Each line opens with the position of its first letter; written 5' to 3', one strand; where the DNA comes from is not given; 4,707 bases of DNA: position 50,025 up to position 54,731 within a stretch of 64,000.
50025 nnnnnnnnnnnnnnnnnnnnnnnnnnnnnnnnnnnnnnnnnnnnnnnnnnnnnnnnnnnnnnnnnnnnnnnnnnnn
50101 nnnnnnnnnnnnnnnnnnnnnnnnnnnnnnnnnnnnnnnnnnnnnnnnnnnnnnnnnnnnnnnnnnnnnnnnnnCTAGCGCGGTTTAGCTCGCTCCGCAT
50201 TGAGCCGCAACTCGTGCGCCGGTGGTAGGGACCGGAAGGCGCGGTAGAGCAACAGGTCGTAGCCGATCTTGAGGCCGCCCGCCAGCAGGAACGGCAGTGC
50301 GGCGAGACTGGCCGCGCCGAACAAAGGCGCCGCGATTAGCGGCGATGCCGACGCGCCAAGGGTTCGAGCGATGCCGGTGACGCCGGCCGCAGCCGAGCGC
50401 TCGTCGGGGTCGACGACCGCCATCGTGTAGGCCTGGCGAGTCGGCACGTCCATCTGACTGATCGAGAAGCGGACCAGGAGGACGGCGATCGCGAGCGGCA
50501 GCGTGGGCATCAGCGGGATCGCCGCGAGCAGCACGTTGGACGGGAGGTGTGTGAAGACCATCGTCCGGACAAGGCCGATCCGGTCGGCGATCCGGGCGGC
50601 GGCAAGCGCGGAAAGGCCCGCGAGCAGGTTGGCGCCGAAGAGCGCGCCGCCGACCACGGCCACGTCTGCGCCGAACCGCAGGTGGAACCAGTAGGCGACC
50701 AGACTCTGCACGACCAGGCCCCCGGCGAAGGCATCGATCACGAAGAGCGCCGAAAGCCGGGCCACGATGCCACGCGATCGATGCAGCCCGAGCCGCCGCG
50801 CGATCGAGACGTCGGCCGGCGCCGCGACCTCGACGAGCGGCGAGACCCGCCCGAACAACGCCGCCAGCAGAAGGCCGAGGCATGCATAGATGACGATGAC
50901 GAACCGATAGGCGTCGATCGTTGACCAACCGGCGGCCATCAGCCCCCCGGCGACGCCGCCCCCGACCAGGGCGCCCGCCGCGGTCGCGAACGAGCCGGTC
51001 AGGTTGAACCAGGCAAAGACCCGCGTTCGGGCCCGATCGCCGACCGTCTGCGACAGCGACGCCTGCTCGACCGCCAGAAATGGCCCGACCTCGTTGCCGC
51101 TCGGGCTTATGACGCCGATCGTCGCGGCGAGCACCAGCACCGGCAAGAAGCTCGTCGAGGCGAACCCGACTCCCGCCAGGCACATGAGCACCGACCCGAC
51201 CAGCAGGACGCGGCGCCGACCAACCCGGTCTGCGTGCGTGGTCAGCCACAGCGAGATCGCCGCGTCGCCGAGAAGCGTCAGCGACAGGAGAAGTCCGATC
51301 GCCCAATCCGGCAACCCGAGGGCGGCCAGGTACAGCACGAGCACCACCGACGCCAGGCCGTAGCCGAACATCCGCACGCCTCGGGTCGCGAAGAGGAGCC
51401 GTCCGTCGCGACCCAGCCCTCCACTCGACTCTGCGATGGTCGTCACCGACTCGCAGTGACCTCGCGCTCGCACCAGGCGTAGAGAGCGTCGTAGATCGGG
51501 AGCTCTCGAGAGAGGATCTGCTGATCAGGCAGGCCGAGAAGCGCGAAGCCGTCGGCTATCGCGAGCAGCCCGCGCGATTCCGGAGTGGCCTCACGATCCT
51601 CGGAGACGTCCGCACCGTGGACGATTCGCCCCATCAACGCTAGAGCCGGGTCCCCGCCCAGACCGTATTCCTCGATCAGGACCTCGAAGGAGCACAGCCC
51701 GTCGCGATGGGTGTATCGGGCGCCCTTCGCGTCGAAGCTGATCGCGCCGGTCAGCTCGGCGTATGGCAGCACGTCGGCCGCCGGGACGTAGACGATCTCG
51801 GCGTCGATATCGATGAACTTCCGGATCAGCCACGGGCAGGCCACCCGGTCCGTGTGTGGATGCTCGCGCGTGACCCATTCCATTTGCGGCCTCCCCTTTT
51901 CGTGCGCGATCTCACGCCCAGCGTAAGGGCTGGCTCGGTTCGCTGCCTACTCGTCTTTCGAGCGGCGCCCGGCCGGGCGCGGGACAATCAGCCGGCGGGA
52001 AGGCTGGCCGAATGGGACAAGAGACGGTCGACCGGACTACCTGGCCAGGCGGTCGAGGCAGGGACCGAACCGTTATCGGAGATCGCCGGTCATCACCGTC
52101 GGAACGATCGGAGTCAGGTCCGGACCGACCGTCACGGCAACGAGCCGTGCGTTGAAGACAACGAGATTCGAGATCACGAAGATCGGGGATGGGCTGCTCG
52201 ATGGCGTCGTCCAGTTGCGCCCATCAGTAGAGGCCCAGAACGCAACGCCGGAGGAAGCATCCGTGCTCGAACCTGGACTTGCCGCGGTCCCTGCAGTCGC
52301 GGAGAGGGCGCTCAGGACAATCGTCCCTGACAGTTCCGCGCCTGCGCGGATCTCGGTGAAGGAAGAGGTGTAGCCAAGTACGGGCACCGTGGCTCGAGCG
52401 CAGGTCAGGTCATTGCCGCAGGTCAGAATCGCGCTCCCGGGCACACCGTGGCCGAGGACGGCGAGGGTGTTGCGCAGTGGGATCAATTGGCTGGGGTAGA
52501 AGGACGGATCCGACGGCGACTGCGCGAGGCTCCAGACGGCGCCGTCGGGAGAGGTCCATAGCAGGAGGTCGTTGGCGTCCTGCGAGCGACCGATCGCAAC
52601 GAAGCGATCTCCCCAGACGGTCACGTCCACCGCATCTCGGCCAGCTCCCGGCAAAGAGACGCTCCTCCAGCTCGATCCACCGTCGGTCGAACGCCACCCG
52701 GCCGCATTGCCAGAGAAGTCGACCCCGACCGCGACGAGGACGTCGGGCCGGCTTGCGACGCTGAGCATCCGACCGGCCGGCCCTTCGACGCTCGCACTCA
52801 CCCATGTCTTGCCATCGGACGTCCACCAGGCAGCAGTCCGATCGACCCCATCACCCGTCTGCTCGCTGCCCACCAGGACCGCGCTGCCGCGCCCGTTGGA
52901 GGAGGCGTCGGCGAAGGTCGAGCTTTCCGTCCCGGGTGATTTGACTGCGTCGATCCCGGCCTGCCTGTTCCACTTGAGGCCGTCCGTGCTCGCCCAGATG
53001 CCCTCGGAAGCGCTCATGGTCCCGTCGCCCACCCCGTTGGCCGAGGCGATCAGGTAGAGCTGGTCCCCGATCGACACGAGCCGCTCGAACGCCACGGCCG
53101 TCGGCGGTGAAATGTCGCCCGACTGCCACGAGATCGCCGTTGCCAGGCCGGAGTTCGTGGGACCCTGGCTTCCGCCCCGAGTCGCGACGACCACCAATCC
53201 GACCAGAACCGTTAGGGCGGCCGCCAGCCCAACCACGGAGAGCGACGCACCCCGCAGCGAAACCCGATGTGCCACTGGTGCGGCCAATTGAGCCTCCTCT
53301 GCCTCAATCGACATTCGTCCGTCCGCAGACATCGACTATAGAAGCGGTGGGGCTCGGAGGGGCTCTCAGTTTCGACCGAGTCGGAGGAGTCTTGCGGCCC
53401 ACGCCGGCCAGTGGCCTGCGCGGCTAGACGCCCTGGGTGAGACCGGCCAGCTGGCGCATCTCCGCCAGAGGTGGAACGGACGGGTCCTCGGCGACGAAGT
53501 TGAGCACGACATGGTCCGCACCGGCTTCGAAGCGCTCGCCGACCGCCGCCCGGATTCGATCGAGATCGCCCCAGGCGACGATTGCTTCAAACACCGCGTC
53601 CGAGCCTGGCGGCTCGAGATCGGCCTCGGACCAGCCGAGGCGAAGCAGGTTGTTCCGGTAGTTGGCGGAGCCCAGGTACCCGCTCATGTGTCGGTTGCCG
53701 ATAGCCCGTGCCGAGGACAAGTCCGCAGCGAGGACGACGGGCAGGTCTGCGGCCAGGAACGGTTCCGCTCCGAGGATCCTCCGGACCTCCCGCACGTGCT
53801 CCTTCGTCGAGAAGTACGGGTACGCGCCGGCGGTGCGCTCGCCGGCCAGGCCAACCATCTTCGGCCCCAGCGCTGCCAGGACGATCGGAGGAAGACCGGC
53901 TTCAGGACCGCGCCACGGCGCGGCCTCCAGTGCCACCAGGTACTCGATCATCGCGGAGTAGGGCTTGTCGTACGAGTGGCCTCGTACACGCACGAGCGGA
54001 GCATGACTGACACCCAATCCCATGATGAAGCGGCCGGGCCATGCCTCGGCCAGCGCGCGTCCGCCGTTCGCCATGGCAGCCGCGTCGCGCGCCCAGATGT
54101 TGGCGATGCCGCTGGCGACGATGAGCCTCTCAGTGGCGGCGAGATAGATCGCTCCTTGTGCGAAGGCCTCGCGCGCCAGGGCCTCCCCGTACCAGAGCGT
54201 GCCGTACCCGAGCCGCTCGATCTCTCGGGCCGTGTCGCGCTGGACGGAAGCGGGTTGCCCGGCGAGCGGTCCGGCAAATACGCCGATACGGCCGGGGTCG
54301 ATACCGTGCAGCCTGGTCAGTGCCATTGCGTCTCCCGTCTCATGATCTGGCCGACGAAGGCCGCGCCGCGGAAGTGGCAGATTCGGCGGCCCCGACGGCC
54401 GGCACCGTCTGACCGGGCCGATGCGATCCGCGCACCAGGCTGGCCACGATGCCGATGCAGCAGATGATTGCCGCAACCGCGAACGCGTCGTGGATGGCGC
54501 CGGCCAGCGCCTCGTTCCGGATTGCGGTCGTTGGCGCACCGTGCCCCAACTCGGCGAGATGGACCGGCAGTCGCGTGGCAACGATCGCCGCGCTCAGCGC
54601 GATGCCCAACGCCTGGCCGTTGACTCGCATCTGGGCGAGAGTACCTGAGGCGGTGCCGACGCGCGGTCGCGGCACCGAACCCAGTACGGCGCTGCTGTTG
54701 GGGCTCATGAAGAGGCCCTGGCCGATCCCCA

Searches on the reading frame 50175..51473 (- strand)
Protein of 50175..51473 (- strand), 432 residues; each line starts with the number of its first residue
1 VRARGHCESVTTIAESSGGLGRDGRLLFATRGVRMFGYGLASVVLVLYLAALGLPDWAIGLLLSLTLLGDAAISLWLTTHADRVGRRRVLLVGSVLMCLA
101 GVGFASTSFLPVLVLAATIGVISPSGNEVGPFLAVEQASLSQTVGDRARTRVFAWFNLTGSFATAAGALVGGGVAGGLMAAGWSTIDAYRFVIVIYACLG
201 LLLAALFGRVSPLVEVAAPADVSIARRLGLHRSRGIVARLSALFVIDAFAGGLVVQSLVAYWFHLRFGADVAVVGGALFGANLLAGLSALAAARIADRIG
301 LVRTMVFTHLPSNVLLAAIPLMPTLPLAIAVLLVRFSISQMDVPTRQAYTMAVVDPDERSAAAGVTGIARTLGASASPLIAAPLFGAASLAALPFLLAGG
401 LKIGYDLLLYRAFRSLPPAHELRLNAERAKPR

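Call 7: search_protein_families(library=pfam, proteins=[window:50175-51473:-], max_evalue=0.001)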
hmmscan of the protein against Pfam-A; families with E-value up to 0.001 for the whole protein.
window:50175-51473:- (432 aa): 1 family
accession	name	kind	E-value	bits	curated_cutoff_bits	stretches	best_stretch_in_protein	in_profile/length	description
PF07690.21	MFS_1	-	4.7e-22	78.8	33.4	1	28-378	2-347/347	Major Facilitator Superfamily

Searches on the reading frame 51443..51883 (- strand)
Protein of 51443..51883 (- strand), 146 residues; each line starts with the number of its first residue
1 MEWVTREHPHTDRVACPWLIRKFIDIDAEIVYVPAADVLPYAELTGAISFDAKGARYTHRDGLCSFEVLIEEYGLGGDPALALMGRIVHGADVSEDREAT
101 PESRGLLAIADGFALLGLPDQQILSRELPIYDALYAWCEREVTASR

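Call 8: search_protein_families(library=pfam, proteins=[window:51443-51883:-], max_evalue=0.001)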
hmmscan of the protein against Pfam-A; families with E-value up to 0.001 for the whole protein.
window:51443-51883:- (146 aa): 1 family
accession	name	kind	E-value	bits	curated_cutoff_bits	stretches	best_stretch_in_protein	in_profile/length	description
PF09828.14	ChrB_C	-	5e-44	150.3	25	1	3-138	1-132/132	ChrB, C-terminal domain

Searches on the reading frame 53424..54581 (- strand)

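Call 8: search_protein_families(library=pfam, proteins=[window:53424-54581:-], max_evalue=0.001)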
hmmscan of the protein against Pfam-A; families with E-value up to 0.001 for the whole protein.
window:53424-54581:- (385 aa): 1 family
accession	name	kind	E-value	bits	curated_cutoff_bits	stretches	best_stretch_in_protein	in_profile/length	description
PF00296.26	Bac_luciferase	-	1.2e-24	87.7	27.9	1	103-357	13-314/314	Luciferase-like monooxygenase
